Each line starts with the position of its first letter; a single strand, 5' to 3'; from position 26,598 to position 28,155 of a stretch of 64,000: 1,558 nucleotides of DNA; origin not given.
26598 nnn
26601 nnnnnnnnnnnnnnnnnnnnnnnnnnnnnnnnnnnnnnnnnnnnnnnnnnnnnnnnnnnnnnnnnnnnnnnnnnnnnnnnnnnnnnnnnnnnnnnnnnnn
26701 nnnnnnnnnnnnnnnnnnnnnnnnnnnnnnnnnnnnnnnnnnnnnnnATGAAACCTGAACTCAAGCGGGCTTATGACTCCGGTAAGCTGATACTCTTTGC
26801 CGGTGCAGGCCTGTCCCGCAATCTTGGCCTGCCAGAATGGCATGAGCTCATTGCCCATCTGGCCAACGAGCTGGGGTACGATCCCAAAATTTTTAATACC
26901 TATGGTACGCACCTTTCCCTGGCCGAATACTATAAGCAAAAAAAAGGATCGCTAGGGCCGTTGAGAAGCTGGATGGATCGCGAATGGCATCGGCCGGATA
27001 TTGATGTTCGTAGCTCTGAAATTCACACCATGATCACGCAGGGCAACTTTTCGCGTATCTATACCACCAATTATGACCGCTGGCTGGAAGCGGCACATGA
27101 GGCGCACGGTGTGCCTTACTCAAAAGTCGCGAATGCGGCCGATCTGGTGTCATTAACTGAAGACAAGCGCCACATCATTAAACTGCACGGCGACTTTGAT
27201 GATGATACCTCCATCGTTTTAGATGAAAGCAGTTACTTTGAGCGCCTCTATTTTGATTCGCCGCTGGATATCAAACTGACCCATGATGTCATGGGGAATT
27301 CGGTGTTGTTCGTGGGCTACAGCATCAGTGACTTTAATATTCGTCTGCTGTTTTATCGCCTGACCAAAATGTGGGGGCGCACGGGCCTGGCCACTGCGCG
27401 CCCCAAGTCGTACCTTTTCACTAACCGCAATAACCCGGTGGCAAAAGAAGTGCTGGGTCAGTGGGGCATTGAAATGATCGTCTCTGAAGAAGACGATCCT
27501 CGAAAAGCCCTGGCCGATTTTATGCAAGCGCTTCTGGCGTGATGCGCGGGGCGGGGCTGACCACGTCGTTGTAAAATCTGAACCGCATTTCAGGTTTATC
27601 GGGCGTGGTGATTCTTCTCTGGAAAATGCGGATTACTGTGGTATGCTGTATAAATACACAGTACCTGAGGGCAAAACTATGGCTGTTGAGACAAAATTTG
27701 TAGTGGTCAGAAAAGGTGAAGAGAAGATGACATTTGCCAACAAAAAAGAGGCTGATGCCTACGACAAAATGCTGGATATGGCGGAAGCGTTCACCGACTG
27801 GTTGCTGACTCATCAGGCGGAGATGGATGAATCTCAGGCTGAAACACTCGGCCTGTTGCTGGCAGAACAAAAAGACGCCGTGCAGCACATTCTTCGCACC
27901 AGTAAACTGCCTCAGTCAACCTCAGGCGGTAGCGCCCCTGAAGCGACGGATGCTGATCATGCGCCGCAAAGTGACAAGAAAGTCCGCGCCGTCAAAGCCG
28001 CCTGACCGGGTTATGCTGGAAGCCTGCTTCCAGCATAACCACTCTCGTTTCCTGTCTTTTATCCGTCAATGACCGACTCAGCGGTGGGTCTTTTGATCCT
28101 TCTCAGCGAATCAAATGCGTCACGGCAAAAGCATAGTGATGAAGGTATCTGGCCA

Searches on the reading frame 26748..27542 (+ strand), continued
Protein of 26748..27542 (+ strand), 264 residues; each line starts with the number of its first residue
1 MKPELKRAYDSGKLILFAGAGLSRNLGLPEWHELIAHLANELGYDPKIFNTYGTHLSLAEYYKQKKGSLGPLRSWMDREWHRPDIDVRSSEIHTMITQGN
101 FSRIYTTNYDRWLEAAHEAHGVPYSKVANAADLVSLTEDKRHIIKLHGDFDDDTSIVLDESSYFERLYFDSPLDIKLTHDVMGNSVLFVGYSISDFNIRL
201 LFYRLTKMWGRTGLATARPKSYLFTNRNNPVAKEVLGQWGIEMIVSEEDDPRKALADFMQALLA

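Call 57: get_annotated_region(hit=H21, flank=4000)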
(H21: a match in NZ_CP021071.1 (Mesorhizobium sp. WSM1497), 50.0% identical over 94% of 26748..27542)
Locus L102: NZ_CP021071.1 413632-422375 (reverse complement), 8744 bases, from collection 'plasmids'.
description: Mesorhizobium sp. WSM1497 plasmid pWSM1497, complete sequence
organism: Mesorhizobium sp. WSM1497 (NCBI taxid 278153)
taxonomy: Bacteria; Pseudomonadota; Alphaproteobacteria; Hyphomicrobiales; Phyllobacteriaceae; Mesorhizobium; Mesorhizobium sp. WSM1497
host: -; source: Biserrula pelecinus L.,cell culture,root nodule; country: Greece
typing (MOB-suite, as given by PLSDB): non-mobilizable
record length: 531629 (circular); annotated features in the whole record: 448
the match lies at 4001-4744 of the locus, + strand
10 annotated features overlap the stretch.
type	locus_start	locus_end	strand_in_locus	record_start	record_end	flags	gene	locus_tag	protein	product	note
CDS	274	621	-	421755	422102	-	-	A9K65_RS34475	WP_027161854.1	hypothetical protein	-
CDS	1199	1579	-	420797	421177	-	-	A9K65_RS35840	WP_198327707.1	GMC family oxidoreductase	-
CDS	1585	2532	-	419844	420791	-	-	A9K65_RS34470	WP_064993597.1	FAD-dependent oxidoreductase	-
CDS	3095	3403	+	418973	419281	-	-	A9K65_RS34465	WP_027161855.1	hypothetical protein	-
CDS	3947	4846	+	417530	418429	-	-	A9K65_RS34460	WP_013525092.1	SIR2 family protein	-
CDS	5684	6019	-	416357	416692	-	-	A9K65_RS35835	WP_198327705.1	hypothetical protein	-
CDS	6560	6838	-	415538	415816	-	-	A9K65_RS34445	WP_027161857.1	hypothetical protein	-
CDS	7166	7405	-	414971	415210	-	-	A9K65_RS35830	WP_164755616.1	hypothetical protein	-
CDS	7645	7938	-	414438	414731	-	-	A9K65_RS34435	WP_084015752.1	helix-turn-helix transcriptional regulator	-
CDS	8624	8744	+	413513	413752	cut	-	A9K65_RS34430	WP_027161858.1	hypothetical protein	-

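Call 58: get_annotated_region(hit=H34, flank=4000)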
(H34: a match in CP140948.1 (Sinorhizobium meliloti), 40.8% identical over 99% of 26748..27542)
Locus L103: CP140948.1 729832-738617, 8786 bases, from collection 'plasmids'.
description: Sinorhizobium meliloti strain ml59 plasmid pSymB, complete sequence
organism: Sinorhizobium meliloti (NCBI taxid 382)
taxonomy: Bacteria; Pseudomonadota; Alphaproteobacteria; Hyphomicrobiales; Rhizobiaceae; Sinorhizobium; Sinorhizobium meliloti
host: -; source: Medicago lupulina,whole organism; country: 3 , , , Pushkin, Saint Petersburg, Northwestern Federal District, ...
typing (MOB-suite, as given by PLSDB): mobilizable; relaxase MOBQ
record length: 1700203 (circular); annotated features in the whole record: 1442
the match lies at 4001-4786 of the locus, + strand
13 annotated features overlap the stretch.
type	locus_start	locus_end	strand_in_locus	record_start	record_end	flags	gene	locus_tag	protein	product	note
CDS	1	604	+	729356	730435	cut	-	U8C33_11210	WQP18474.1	AI-2E family transporter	-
CDS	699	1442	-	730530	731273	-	-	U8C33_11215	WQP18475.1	DUF1236 domain-containing protein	-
CDS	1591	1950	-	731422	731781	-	-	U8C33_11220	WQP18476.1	hypothetical protein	-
CDS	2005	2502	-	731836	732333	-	-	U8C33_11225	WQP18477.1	BON domain-containing protein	-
CDS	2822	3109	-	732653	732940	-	-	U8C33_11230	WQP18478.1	DUF2934 domain-containing protein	-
CDS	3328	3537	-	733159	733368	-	-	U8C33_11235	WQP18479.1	CsbD family protein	-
CDS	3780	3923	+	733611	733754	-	-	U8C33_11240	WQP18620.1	hypothetical protein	-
CDS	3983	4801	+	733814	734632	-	-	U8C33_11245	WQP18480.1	SIR2 family protein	-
CDS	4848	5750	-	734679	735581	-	rfbD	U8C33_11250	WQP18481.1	dTDP-4-dehydrorhamnose reductase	-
CDS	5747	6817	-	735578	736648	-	rfbB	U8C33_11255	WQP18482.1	dTDP-glucose 4,6-dehydratase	-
CDS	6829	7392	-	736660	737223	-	rfbC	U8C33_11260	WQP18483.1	dTDP-4-dehydrorhamnose 3,5-epimerase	-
CDS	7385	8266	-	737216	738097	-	rfbA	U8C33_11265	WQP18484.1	glucose-1-phosphate thymidylyltransferase RfbA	-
CDS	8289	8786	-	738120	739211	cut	-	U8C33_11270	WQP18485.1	glycoside hydrolase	-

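Call 85: search_solved_structures(query=window:26748-27542:+, max_evalue=0.001, show_alignments=2)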
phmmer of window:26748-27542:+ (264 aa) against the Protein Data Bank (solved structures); distinct sequences matched with E-value up to 0.001: 15.
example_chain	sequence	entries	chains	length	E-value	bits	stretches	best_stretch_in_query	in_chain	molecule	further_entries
8zsf_D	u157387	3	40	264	4.4e-102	344.5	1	5-260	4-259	Sir2 family NAD-dependent protein deacetylase | KomC, SIR2 domain protein, NADase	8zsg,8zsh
9xvc_H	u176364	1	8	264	3.9e-101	341.4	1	5-260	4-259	KomC(H146N), a SIR2-domain NADase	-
8zsi_E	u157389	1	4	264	9.9e-101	340.1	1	5-260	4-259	Sir2 family NAD-dependent protein deacetylase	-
9v0g_E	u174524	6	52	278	2.9e-41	145.2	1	3-261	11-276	NAD-dependent protein deacetylase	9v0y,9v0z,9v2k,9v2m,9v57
9v12_i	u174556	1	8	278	9.4e-39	136.9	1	3-261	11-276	NAD-dependent protein deacetylase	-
6lhx_A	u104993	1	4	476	4.4e-17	65.9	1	14-209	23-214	ThsA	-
8wkt_A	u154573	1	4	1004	1.1e-16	64.6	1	5-207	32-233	SIR2-like domain-containing protein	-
8k98_C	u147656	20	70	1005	1.1e-16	64.6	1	5-207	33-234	a protein | SIR2-like domain-containing protein | SIR2 family protein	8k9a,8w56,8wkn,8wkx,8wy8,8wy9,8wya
8bto_A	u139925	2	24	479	5.8e-16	62.2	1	14-209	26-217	NAD(+) hydrolase ThsA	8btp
8wc0_A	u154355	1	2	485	1.7e-15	60.7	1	10-205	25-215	NAD(+) hydrolase ThsA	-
8wks_A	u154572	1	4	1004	2.5e-15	60.1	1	5-207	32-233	SIR2-like domain-containing protein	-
8wyb_A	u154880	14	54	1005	2.5e-15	60.1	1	5-207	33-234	SIR2-like domain-containing protein | DSR2 H171A | DSR2(H171A)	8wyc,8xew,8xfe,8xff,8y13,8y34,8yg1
7uxt_B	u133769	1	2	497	2.4e-14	56.9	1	4-206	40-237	USG protein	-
8wfn_A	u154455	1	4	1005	3.3e-14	56.4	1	5-207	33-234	SIR2-like domain-containing protein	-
9jap_A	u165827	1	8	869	0.00074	22.5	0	99-217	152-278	SIR2-like domain-containing protein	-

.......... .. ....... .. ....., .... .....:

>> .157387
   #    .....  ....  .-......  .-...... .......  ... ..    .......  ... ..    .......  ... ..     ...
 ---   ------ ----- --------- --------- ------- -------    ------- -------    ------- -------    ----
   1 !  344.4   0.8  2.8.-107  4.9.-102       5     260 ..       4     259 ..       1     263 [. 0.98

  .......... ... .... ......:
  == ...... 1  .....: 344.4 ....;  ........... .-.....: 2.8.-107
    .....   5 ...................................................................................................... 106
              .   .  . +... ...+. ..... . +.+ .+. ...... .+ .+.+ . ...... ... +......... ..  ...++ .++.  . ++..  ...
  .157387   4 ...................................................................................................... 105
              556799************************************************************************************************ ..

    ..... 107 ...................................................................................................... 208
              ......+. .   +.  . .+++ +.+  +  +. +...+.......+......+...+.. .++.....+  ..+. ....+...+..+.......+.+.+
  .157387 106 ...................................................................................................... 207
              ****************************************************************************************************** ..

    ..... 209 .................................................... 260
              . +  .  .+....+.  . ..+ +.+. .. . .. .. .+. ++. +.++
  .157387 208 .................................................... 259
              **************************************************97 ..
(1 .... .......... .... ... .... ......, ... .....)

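Call 95: find_encoding_contigs(protein=window:26748-27542:+, flank=8000, max_places=10)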
Protein window:26748-27542:+ (264 aa): 24 contigs read that carry it; 10 places shown.
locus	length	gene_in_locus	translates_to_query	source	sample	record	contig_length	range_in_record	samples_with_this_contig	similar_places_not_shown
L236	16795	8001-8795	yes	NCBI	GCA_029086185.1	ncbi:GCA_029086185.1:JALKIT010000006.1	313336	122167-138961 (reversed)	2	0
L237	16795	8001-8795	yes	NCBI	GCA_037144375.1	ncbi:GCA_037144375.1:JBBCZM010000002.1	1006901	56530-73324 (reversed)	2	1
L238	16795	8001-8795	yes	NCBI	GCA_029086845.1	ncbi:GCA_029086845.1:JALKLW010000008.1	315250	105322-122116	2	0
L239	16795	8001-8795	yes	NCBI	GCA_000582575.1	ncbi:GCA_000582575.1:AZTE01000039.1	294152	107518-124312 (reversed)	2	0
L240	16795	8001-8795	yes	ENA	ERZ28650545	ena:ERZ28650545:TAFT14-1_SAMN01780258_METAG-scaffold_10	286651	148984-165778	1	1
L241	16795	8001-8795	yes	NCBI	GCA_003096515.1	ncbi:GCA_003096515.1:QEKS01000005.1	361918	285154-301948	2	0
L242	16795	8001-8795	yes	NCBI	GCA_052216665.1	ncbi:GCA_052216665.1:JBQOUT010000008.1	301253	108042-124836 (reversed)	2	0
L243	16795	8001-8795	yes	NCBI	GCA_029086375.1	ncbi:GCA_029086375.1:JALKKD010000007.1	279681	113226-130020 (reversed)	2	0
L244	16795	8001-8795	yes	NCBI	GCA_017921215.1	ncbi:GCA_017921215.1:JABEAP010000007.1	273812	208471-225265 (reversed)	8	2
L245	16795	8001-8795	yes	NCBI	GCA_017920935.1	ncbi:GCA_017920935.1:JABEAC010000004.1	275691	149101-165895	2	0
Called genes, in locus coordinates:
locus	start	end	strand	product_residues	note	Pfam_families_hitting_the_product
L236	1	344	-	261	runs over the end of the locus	PF00557:Peptidase_M24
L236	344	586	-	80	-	PF11903:ParD_like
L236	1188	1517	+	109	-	-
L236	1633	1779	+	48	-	-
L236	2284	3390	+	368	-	PF22022:Phage_int_M (weak), PF00589:Phage_integrase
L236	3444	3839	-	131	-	PF22470:Histone_HNS_N, PF00816:Histone_HNS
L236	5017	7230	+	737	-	PF07715:Plug, PF00593:TonB_dep_Rec_b-barrel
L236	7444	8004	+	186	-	PF01725:Ham1p_like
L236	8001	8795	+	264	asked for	PF13289:SIR2_2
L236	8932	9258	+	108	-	PF07130:YebG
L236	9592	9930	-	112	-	PF07883:Cupin_2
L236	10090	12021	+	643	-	PF02743:dCache_1, PF22673:MCP-like_PDC_1, PF00015:MCPsignal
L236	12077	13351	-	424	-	PF02812:ELFV_dehydrog_N, PF00208:ELFV_dehydrog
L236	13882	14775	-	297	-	PF00126:HTH_1, PF03466:LysR_substrate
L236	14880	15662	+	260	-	PF03306:AAL_decarboxy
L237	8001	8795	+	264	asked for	PF13289:SIR2_2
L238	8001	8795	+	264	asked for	PF13289:SIR2_2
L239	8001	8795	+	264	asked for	PF13289:SIR2_2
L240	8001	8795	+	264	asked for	PF13289:SIR2_2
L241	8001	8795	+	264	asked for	PF13289:SIR2_2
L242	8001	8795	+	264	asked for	PF13289:SIR2_2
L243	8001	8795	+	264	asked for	PF13289:SIR2_2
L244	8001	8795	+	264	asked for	PF13289:SIR2_2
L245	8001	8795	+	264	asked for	PF13289:SIR2_2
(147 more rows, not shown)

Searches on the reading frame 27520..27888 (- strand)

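Call 6: search_protein_families(library=pfam, proteins=[window:27520-27888:-], max_evalue=0.01)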
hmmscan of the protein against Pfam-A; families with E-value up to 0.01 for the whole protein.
window:27520-27888:- (122 aa): 1 family
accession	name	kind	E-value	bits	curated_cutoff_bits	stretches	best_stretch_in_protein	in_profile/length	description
PF08565.17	CDC37_M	-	0.0077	16.7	25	0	70-116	54-100/113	Cdc37 Hsp90 binding domain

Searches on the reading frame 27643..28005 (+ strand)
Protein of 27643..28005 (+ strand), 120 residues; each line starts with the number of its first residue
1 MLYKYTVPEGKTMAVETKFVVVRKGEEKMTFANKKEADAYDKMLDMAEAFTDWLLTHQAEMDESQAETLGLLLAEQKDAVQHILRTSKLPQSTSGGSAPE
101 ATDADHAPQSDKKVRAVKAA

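Call 6: search_protein_families(library=pfam, proteins=[window:27643-28005:+], max_evalue=0.01)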
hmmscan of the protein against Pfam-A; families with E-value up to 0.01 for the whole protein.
window:27643-28005:+ (120 aa): 1 family
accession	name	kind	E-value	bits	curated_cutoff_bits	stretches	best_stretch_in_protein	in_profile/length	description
PF07130.17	YebG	-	1.7e-32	111.6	27.5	1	13-86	1-74/74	YebG protein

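Call 9: search_protein_families(library=ncbifam, proteins=[window:27643-28005:+], max_evalue=0.001)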
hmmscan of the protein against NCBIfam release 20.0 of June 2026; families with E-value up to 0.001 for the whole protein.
window:27643-28005:+ (120 aa): 1 family
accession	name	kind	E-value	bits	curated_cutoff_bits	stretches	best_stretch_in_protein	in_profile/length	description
NF007475.0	PRK10061.1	equivalog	5.3e-29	100.2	161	1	13-107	1-95/96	DNA damage-inducible protein YebG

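Call 14: find_related_loci(query=window:27679-28005:+, collection=genome_contigs, flank=10000)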
Query window:27679-28005:+ (108 aa) in genome_contigs; peptide patterns used: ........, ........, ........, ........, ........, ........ (x = any residue, [..] = any of these).
600 stretches matched a pattern (row limit reached: there are more); 231 encode a relative of the query (tblastn E <= 1e-3); the best 80 are kept; 80 distinct loci.
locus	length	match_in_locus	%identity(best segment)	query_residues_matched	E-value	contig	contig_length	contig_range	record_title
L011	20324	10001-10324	100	1-108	9e-69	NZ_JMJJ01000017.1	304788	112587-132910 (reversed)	Pantoea ananatis LMG 2665 plasmid pPANA1, whole genome shotgun sequence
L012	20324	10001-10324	85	1-108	3e-57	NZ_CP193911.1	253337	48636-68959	Pantoea allii strain LMG24248 plasmid pA, complete sequence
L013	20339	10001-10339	76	1-108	6e-50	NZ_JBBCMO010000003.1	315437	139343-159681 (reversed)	Pantoea sp. AS142 contig00003, whole genome shotgun sequence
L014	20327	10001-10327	77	1-108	2e-49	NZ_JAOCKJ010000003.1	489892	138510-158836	Pantoea sp. GD03673 3, whole genome shotgun sequence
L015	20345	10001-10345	75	1-108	8e-49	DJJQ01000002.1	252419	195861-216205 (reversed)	MAG TPA_asm: Candidatus Pantoea astica isolate UBA6564 UBA6564_contig_22, whole genome shotgun sequence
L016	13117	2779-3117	76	1-108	2e-48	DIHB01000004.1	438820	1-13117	MAG TPA_asm: Candidatus Pantoea rara isolate UBA5707 UBA5707_contig_38, whole genome shotgun sequence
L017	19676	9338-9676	74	1-108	3e-48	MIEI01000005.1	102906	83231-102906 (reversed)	Pantoea brenneri strain LMG 5343 LMG_5343_Contig0005_, whole genome shotgun sequence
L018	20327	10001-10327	74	1-108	1e-47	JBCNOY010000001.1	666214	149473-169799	MAG: Enterobacterales bacterium isolate SMAGNO139 Contig1, whole genome shotgun sequence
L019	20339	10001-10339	71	1-108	9e-46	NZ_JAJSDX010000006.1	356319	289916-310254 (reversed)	Pantoea sp. Mb-10 seq6, whole genome shotgun sequence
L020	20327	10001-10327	72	1-108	1e-45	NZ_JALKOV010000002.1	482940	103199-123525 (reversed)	Pantoea dispersa strain S68 contig00002, whole genome shotgun sequence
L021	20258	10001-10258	85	1-86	1e-45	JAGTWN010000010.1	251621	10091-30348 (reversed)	Candidatus Pantoea haifensis isolate EnvH contig_9, whole genome shotgun sequence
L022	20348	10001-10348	69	1-108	4e-45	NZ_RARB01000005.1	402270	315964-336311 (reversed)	Pantoea piersonii strain IIIF1SW-P2 scaffold5.1, whole genome shotgun sequence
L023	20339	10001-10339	70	1-108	8e-45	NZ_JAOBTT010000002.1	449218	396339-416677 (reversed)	Pantoea eucrina strain OsEp_Plm_30P10 Scaffold_2, whole genome shotgun sequence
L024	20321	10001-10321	70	1-108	3e-44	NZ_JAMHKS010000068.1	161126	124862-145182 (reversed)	Leclercia tamurae strain H6S3 NODE_11_length_161126_cov_59.187560, whole genome shotgun sequence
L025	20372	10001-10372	65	1-108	2e-44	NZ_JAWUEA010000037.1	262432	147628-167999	Rouxiella sp. T17 T17_001_37, whole genome shotgun sequence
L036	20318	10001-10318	73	1-108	2e-43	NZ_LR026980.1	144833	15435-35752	[Erwinia] mediterraneensis strain Marseille-P5165, whole genome shotgun sequence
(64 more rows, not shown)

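Call 31: search_protein_families(library=pfam, proteins=[L021:3534-4232:+, L036:6334-7008:+, L036:2361-4553:-, L036:8743-9186:+, L036:9306-9836:+, L036:1316-2239:+, L036:345-1217:-, L036:4863-5990:+, L021:2262-3362:+, L021:1353-1631:-], max_evalue=0.01)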
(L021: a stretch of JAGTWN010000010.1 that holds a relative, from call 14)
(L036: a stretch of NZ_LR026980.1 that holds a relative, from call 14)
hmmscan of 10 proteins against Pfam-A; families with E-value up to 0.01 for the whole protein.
L021:3534-4232:+ (232 aa): 4 families
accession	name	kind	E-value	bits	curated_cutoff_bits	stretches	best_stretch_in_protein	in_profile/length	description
PF03466.25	LysR_substrate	-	1.3e-20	74.2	28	1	99-231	7-138/209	LysR substrate binding domain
PF00126.33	HTH_1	-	2.9e-17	62.8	26.6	1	10-66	1-57/60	Bacterial regulatory helix-turn-helix protein, lysR family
PF12849.12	PBP_like_2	-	0.0013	19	27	1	101-154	12-65/267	PBP superfamily domain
PF12974.12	Phosphonate-bd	-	0.0093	15.8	27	0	107-158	10-61/242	ABC transporter, phosphonate, periplasmic substrate-binding protein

L036:6334-7008:+ (224 aa): 1 family
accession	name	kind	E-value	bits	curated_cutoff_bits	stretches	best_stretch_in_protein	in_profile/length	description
PF00574.28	CLP_protease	-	3.5e-14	53.5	20.2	1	35-206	15-180/182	Clp protease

L036:2361-4553:- (730 aa): 2 families
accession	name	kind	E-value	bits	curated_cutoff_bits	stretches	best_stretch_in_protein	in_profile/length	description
PF00593.30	TonB_dep_Rec_b-barrel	-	5.1e-49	168.7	27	1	265-700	13-436/436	TonB dependent receptor-like, beta-barrel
PF07715.20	Plug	-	2.8e-30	105.4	23.9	1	54-168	8-107/107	TonB-dependent Receptor Plug Domain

L036:8743-9186:+ (147 aa): 1 family
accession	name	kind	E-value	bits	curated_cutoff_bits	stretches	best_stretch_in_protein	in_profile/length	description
PF07007.17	LprI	-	1.3e-17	64.5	22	1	26-122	1-106/106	Lysozyme inhibitor LprI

L036:9306-9836:+ (176 aa): 0 families

L036:1316-2239:+ (307 aa): 2 families
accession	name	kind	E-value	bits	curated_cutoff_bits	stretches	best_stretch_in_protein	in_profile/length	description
PF03466.25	LysR_substrate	-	1.4e-27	96.9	28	1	87-296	2-207/209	LysR substrate binding domain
PF00126.33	HTH_1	-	8.7e-17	61.3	26.6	1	4-62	2-60/60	Bacterial regulatory helix-turn-helix protein, lysR family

L036:345-1217:- (290 aa): 1 family
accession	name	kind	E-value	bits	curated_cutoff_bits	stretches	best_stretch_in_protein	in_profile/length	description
PF00248.27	Aldo_ket_red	-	1.2e-48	166.1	24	1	16-283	1-289/291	Aldo/keto reductase family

L036:4863-5990:+ (375 aa): 2 families
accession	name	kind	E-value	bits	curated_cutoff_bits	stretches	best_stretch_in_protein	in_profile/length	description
PF00589.27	Phage_integrase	-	1e-09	38.8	27.1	1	177-323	22-166/172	Phage integrase family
PF22022.2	Phage_int_M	-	3e-08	34.2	27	1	68-143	20-95/96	Phage integrase central domain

L021:2262-3362:+ (366 aa): 2 families
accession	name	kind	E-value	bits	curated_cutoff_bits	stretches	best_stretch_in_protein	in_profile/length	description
PF22022.2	Phage_int_M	-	1.3e-07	32.1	27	1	63-134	24-95/96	Phage integrase central domain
PF00589.27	Phage_integrase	-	3.8e-06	27.2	27.1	1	170-314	24-166/172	Phage integrase family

L021:1353-1631:- (92 aa): 0 families
